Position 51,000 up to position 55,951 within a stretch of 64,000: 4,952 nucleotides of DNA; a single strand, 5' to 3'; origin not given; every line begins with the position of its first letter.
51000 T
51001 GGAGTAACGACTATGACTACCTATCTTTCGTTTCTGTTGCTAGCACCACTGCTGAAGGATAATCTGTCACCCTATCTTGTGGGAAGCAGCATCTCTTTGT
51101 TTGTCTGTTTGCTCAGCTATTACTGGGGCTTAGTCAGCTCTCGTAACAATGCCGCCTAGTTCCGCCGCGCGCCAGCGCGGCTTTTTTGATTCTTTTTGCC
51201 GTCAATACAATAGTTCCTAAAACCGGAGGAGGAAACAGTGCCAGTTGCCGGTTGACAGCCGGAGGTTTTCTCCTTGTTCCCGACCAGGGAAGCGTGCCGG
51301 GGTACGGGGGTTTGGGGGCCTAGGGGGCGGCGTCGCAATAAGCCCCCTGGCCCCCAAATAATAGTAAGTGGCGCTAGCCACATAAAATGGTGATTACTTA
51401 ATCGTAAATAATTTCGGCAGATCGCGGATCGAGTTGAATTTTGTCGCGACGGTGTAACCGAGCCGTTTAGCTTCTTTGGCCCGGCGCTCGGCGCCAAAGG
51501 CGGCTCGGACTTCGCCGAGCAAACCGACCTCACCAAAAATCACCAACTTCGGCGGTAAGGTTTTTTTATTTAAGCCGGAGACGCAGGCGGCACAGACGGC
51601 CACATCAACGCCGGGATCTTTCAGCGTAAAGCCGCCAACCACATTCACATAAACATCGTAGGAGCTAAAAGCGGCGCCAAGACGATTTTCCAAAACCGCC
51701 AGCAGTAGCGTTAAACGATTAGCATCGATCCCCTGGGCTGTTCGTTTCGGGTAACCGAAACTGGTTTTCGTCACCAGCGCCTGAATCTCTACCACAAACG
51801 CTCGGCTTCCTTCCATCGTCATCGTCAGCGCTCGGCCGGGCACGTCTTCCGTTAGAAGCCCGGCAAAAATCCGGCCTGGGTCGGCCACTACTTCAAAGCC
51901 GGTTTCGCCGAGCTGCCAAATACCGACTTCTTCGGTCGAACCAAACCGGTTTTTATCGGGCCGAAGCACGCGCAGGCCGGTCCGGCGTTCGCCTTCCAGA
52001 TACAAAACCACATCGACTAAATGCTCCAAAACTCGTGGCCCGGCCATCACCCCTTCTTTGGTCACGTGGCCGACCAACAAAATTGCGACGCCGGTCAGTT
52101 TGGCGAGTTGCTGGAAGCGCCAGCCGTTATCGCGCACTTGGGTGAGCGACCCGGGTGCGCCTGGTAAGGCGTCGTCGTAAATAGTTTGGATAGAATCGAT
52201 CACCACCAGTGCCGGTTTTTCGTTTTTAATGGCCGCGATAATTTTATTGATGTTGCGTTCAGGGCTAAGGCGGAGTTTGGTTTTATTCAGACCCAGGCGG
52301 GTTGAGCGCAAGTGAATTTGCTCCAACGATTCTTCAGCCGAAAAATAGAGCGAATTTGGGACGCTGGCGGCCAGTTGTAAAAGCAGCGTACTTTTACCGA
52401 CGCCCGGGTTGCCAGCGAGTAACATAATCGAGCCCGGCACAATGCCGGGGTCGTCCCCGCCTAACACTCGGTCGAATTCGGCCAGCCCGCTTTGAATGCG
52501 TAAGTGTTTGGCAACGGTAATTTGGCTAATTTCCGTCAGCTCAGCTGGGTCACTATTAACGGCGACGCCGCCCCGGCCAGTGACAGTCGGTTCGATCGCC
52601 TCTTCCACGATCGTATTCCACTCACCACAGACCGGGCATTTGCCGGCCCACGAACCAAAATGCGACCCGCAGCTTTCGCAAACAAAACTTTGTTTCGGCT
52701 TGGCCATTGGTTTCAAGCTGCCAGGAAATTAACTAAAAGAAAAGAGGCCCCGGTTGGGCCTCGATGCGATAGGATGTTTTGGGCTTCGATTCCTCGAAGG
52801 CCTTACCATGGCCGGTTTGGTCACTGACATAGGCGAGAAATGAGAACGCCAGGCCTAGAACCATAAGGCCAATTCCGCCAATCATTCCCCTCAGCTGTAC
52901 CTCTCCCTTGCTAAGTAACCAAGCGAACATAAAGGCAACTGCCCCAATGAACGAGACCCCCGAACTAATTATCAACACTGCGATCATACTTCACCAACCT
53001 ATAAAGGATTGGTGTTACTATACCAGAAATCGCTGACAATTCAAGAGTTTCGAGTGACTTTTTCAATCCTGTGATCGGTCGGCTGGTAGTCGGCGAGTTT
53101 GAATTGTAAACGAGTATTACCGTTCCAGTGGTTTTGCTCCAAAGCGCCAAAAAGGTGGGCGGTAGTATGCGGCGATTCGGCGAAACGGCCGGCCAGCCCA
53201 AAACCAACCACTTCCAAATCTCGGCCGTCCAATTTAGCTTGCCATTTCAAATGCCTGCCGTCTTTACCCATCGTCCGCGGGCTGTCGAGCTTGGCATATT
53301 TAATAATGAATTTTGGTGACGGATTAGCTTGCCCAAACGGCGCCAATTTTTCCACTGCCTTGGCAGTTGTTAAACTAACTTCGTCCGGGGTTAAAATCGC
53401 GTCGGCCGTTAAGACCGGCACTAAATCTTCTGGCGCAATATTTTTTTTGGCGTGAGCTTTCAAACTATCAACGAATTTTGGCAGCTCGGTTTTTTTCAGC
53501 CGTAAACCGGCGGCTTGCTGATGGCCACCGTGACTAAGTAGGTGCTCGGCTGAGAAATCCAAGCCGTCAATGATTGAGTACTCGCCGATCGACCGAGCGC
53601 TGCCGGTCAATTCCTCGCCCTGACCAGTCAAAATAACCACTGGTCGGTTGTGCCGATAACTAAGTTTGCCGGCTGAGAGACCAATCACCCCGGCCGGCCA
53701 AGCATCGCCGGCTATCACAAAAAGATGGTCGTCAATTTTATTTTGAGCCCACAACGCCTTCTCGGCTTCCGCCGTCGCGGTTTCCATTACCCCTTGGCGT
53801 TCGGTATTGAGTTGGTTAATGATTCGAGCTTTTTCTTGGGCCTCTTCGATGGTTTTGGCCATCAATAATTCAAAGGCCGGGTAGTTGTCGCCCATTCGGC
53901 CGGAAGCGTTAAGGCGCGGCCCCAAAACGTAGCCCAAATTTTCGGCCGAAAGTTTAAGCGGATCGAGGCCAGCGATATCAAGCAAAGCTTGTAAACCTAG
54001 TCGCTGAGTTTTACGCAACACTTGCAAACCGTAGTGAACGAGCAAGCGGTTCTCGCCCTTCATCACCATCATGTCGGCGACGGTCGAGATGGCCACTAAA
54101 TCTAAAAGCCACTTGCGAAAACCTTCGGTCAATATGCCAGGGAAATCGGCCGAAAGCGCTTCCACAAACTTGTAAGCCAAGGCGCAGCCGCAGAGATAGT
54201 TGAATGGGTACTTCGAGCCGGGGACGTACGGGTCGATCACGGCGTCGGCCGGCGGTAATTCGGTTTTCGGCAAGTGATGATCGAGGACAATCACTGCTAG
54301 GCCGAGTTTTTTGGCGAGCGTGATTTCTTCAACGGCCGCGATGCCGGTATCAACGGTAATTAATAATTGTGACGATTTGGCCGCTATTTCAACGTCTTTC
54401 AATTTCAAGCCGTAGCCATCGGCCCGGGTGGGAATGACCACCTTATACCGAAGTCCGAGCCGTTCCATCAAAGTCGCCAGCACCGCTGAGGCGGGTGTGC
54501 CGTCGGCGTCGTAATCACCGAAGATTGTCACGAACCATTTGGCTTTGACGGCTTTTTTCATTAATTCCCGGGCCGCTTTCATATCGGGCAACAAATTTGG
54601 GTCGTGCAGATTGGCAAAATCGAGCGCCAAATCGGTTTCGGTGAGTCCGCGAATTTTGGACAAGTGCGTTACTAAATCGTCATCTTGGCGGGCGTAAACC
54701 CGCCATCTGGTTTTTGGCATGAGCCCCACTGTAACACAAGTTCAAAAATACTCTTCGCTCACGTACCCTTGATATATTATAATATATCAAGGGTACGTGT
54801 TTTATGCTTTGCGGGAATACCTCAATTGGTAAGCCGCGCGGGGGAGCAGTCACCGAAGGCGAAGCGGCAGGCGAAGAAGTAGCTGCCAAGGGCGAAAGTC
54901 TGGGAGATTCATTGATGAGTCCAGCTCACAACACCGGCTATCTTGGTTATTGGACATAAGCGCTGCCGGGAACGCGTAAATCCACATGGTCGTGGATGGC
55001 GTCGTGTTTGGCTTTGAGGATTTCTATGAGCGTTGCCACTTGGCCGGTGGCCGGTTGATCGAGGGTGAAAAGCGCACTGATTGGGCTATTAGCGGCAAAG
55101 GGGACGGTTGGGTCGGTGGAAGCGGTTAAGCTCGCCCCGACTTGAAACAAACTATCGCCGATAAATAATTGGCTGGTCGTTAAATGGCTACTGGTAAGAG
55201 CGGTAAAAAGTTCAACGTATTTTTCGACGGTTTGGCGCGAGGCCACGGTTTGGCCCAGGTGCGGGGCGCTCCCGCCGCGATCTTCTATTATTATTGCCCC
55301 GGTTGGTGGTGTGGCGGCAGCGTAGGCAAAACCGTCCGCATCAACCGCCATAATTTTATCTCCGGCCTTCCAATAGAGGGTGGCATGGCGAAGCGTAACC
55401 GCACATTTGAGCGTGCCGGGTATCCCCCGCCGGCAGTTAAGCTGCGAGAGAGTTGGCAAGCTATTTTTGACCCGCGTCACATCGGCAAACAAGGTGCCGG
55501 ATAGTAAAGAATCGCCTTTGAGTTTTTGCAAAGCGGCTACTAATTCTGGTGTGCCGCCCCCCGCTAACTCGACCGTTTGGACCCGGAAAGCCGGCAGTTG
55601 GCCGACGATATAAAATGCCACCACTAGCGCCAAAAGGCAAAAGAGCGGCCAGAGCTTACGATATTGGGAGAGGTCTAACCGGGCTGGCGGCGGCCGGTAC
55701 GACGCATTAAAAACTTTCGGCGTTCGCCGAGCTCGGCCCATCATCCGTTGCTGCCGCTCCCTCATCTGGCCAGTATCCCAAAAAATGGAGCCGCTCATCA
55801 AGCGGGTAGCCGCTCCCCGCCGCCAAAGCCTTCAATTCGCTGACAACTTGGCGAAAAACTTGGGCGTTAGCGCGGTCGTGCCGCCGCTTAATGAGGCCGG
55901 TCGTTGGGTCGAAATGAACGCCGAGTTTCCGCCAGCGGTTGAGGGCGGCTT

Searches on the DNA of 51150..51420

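Call 85: search_rna_families(source=window, start=51150, end=51420, threshold=evalue, max_evalue=1)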
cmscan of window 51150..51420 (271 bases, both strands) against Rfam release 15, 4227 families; matches with E-value up to 1: 4.
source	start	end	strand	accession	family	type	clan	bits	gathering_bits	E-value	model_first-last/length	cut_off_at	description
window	51305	51356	+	RF03968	mir-8934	Gene; miRNA;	-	21.6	100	0.43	1-88/88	no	mir-8934 microRNA precursor family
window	51276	51362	+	RF02794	Pab19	Gene; snRNA; snoRNA; HACA-box;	-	18.3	55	0.85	1-102/102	no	Pab19 RNA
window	51310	51359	+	RF03703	mir-3622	Gene; miRNA;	-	18.1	78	0.83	1-84/84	no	mir-3622 microRNA precursor family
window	51205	51303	-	RF02837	anti-hemB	Gene; sRNA;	-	16.6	49.5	0.14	1-81/81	no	Burkholderia RNA 7 (anti-hemB)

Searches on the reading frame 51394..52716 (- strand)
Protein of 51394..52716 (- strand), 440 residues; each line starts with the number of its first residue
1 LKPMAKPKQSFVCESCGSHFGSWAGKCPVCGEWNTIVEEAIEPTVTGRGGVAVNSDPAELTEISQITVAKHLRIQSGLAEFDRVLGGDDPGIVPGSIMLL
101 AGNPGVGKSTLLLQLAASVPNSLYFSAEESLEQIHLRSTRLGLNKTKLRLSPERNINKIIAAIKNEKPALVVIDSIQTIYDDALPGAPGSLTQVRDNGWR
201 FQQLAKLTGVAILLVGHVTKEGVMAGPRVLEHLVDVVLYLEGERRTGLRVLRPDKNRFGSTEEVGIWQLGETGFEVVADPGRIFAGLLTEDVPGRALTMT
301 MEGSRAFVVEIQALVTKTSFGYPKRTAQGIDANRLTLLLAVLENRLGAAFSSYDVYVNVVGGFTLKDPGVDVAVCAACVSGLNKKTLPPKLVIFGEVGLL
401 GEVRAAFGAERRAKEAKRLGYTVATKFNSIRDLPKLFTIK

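Call 73: search_protein_families(library=pfam, proteins=[window:51394-52716:-], max_evalue=0.001)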
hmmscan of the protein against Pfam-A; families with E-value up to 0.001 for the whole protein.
window:51394-52716:- (440 aa): 9 families
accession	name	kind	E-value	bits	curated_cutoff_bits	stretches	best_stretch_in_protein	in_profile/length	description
PF13481.12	AAA_25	-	2.6e-14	53.8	27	1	91-222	28-194/195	AAA domain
PF06745.19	ATPase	-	1.8e-10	41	26.6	1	75-149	2-78/231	KaiC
PF18073.7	Zn_ribbon_LapB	-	6.9e-10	38.9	25.7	1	11-38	1-28/28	Rubredoxin metal binding domain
PF03796.21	DnaB_C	-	4.1e-06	26.8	27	1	74-175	2-108/255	DnaB-like helicase C terminal domain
PF13479.12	AAA_24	-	1.4e-05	25.5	27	1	98-183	5-80/195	AAA domain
PF00004.35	AAA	-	1.7e-05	25.7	21.2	1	98-180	1-70/131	ATPase family associated with various cellular activities (AAA)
PF13191.12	AAA_16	-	2.3e-05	25.4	32.6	1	96-134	25-63/167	AAA ATPase domain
PF13401.12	AAA_22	-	3.1e-05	24.7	27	1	96-217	6-123/130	AAA domain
PF13173.12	AAA_14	-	0.00014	22.3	27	1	97-179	4-74/129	AAA domain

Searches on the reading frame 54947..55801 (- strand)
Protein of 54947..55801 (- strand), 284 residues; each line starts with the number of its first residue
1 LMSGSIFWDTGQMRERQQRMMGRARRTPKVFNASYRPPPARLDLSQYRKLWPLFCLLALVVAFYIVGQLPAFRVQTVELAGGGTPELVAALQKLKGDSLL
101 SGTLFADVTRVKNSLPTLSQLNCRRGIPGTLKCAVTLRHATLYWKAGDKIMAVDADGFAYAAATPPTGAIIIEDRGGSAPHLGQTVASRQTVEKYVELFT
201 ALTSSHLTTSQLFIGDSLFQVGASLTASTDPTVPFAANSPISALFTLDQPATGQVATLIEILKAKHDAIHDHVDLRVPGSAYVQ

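Call 35: search_protein_families(library=pfam, proteins=[window:54947-55801:-], max_evalue=1)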
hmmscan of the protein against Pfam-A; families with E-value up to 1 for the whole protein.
window:54947-55801:- (284 aa): 1 family
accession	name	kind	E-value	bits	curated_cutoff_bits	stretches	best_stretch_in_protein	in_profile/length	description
PF03268.19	DUF267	-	0.091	12.1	25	1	43-69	234-260/360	Caenorhabditis protein of unknown function, DUF267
